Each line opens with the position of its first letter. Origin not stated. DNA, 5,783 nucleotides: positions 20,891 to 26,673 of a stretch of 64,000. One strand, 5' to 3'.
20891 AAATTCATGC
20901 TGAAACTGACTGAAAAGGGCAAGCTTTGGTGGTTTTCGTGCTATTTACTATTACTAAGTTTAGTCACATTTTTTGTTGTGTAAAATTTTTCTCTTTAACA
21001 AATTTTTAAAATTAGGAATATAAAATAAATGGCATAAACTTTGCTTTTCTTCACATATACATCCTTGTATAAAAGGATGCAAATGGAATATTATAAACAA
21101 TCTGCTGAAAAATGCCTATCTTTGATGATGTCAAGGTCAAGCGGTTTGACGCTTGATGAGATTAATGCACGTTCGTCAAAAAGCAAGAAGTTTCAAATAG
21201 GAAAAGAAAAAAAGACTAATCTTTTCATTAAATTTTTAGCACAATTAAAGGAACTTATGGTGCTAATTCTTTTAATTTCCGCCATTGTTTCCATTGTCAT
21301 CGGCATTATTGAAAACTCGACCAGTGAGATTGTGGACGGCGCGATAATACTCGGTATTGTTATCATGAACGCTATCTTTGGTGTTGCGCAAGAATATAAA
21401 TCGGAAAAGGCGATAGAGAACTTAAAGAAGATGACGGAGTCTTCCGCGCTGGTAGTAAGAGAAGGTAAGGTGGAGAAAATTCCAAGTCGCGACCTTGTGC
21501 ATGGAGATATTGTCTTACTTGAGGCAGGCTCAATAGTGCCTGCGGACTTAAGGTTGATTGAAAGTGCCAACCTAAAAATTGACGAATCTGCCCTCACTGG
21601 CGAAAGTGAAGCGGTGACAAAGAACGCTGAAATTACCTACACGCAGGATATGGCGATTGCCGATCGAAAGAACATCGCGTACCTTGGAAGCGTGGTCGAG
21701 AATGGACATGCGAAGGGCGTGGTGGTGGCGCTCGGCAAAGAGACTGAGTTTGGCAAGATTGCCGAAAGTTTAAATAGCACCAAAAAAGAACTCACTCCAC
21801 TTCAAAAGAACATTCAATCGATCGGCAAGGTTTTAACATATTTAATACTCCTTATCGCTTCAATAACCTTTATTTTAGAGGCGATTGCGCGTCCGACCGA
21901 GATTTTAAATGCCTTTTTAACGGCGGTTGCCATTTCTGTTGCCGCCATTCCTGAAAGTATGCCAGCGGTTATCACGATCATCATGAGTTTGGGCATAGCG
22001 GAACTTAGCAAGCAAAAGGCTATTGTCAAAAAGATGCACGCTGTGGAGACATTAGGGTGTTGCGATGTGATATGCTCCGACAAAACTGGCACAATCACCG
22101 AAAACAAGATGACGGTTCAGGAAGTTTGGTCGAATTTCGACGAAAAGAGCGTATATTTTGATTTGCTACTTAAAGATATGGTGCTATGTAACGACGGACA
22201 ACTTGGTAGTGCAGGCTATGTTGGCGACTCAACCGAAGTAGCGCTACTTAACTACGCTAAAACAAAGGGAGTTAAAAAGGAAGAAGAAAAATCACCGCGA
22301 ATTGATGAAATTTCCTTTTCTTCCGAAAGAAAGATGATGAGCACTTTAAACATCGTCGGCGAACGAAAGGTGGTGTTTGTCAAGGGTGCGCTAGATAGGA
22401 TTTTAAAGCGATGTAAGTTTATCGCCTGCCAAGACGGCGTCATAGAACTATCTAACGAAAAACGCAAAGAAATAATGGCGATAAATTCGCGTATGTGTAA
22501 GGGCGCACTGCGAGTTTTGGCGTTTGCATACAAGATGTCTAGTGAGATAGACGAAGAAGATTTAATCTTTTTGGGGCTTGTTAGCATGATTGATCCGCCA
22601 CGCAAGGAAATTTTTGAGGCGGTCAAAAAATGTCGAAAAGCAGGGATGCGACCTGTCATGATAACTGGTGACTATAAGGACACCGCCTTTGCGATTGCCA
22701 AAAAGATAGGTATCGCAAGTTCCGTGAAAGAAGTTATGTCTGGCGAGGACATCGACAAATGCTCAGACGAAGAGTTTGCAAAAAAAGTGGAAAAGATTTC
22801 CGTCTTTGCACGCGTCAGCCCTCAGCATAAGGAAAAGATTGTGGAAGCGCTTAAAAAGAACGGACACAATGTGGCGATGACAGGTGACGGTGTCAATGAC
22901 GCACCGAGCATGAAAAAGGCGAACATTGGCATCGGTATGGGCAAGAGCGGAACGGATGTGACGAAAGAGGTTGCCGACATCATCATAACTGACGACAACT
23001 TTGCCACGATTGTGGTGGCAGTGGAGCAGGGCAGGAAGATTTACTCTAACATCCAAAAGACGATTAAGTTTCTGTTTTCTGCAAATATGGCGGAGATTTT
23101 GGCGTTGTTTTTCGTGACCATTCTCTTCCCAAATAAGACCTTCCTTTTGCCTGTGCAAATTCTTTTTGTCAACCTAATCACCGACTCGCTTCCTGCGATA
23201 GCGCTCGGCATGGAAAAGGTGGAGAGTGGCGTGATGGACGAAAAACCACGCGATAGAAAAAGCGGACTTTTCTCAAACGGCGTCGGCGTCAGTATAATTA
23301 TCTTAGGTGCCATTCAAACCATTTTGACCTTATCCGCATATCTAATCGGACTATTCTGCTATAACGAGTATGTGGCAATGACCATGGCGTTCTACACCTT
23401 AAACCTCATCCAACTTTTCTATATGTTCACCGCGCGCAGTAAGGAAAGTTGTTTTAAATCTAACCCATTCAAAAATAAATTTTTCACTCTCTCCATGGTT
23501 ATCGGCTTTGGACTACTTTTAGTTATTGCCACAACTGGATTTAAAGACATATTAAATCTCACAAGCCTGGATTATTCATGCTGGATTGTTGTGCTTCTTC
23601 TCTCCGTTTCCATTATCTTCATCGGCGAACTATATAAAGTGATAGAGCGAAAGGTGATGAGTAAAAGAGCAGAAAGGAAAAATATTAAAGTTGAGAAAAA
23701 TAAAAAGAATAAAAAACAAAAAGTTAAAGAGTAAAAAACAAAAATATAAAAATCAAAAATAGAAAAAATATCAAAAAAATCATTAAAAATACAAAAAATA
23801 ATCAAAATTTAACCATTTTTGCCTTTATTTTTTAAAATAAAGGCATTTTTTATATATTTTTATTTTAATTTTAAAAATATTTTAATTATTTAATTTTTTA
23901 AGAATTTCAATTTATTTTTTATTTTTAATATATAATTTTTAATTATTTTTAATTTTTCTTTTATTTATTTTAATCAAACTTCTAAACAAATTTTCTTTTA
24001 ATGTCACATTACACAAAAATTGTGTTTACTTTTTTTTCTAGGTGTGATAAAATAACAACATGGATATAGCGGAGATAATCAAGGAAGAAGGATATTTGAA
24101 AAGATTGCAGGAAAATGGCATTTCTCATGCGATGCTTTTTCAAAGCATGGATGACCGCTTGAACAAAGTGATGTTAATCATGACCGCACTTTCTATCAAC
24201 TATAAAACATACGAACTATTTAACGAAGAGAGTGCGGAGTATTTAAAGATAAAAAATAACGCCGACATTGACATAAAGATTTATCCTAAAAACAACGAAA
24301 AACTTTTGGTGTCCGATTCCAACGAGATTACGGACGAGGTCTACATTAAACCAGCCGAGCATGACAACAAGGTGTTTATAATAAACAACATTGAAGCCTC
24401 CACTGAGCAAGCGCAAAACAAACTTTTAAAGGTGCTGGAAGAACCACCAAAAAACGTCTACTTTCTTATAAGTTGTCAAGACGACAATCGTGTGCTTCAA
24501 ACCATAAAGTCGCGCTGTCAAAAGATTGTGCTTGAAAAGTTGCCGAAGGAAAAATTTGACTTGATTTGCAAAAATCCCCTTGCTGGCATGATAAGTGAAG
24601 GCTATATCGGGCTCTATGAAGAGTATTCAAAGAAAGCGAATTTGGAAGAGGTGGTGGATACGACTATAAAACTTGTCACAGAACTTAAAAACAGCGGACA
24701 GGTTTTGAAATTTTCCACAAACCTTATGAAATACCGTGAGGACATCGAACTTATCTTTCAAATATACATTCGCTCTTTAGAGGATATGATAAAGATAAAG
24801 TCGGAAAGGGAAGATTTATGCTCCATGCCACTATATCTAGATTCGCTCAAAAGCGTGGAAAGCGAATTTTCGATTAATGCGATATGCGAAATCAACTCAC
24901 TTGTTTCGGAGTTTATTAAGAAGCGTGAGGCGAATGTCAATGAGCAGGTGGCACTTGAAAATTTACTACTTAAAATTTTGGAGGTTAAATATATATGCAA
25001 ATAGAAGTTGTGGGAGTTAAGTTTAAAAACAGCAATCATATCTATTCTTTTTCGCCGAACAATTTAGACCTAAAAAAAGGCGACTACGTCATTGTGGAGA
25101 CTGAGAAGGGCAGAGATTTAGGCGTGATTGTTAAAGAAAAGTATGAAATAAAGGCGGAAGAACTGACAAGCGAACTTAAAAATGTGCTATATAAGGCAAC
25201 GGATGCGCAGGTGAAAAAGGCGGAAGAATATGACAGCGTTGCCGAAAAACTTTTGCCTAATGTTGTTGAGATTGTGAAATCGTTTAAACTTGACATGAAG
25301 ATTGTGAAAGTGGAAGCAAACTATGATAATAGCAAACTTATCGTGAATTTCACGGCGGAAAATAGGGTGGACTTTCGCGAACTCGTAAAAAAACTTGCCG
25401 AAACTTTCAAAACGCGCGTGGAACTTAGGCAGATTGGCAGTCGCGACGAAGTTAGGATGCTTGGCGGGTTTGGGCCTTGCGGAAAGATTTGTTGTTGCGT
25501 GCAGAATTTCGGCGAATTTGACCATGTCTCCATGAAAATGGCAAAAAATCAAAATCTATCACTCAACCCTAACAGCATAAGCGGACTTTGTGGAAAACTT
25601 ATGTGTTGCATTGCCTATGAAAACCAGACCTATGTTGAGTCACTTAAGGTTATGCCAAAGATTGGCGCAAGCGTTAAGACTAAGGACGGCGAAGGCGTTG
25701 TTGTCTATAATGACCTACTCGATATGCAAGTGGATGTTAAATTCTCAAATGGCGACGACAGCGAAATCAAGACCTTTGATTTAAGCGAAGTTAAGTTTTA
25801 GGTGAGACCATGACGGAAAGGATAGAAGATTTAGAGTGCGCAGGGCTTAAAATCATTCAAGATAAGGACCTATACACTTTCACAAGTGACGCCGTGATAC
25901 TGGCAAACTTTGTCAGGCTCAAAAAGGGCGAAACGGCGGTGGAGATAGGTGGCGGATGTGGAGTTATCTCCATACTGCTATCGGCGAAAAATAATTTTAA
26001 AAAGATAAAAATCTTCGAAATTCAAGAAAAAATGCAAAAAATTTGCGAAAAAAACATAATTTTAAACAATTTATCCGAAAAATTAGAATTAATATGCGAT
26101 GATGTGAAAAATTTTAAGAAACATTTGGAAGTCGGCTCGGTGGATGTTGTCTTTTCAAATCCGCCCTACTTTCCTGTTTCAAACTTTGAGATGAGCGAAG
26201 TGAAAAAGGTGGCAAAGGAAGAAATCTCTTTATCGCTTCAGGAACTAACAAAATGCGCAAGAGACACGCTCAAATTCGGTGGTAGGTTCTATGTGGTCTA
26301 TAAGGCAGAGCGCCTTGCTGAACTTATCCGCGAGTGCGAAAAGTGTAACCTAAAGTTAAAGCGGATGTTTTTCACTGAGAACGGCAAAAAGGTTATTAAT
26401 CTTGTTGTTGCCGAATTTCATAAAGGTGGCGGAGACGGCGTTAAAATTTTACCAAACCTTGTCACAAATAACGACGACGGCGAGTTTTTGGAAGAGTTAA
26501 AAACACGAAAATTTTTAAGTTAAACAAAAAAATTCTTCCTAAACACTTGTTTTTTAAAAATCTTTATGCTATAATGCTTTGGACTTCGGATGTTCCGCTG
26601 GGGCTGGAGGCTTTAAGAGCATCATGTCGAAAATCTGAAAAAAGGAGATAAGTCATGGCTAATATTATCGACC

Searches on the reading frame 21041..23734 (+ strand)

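Call 72: search_protein_families(library=pfam, proteins=[window:21041-23734:+], max_evalue=0.001)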
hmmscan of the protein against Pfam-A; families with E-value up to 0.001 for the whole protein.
window:21041-23734:+ (897 aa): 6 families
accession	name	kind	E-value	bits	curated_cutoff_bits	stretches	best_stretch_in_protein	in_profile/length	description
PF00122.25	E1-E2_ATPase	-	1.5e-51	175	28.1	1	130-325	1-181/181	E1-E2 ATPase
PF00689.26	Cation_ATPase_C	-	2.3e-47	161.5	27.3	1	701-868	3-175/175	Cation transporting ATPase, C-terminus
PF00702.32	Hydrolase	-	1.3e-19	71.8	26.4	1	342-628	2-191/191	haloacid dehalogenase-like hydrolase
PF13246.12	Cation_ATPase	-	1.4e-17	63.9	21.7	1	382-461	2-91/91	Cation transport ATPase (P-type)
PF00690.31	Cation_ATPase_N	-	8.6e-08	32.2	20.4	1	18-84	2-69/69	Cation transporter/ATPase, N-terminus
PF12710.13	HAD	-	9.1e-05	23.4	27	1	485-625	50-189/189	haloacid dehalogenase-like hydrolase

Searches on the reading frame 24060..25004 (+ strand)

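Call 90: search_protein_families(library=pfam, proteins=[window:24060-25004:+], max_evalue=0.00001)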
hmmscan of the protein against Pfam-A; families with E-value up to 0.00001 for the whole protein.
window:24060-25004:+ (314 aa): 1 family
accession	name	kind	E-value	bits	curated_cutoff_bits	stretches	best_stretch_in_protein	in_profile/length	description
PF13177.12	DNA_pol3_delta2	-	9.5e-29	100.9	27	1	14-161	11-160/161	DNA polymerase III, delta subunit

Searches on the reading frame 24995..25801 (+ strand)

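Call 90: search_protein_families(library=pfam, proteins=[window:24995-25801:+], max_evalue=0.00001)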
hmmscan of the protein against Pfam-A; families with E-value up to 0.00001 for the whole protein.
window:24995-25801:+ (268 aa): 1 family
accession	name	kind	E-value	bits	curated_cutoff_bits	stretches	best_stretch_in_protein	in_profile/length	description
PF04468.17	PSP1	-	2e-25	89.4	27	1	62-147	1-86/86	PSP1 C-terminal conserved region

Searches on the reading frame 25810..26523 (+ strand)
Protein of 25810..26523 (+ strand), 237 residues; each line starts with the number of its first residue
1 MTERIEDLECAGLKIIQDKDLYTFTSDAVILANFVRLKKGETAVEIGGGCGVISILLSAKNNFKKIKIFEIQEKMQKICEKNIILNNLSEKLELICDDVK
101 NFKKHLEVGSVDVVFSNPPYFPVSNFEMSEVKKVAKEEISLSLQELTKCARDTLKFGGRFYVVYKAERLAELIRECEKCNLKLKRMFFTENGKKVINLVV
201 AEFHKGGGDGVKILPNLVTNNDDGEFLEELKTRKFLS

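Call 90: search_protein_families(library=pfam, proteins=[window:25810-26523:+], max_evalue=0.00001)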
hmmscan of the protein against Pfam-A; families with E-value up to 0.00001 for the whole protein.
window:25810-26523:+ (237 aa): 1 family
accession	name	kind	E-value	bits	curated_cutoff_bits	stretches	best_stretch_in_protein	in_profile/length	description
PF05175.20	MTS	-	7e-10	39.2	23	1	31-167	23-143/170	Methyltransferase small domain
